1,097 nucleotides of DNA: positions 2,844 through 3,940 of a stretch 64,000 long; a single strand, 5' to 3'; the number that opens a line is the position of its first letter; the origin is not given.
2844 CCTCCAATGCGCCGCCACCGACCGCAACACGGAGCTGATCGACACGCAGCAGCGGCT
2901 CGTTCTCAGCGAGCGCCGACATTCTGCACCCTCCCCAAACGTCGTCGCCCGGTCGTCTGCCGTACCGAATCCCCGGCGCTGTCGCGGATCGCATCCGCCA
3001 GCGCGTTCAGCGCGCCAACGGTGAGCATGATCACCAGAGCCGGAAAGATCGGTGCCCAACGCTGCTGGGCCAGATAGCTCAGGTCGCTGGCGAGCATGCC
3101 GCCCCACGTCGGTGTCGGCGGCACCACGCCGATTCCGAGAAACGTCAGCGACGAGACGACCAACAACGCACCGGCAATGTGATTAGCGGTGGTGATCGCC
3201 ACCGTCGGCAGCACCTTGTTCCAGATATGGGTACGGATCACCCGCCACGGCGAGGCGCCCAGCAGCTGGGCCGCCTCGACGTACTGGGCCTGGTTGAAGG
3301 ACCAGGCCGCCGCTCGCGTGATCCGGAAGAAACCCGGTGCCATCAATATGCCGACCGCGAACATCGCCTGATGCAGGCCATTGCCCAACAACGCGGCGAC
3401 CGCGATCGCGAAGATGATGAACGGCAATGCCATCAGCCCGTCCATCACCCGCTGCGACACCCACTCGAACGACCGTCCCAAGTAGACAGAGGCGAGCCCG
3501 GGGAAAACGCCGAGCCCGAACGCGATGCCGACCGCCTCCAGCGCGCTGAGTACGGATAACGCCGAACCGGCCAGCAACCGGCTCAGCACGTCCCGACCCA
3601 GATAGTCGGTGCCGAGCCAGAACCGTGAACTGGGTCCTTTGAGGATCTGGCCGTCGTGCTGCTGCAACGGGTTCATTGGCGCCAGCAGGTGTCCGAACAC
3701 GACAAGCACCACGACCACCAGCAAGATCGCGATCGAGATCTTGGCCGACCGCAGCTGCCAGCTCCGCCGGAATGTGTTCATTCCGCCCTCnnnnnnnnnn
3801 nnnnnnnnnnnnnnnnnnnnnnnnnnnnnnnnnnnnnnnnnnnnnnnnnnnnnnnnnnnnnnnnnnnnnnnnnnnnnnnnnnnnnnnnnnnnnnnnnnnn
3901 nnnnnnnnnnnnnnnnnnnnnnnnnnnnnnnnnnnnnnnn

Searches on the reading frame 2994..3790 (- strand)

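Call 94: search_protein_families(library=pfam, proteins=[window:2994-3790:-], max_evalue=0.001)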
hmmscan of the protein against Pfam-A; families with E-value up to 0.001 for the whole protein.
window:2994-3790:- (265 aa): 2 families
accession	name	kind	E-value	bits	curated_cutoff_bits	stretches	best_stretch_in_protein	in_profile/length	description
PF00528.27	BPD_transp_1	-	1.8e-18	67.3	26.4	1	92-261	3-167/184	Binding-protein-dependent transport system inner membrane component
PF12911.12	OppC_N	-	1.1e-05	25.7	23.9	1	8-53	8-53/53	N-terminal TM domain of oligopeptide transport permease C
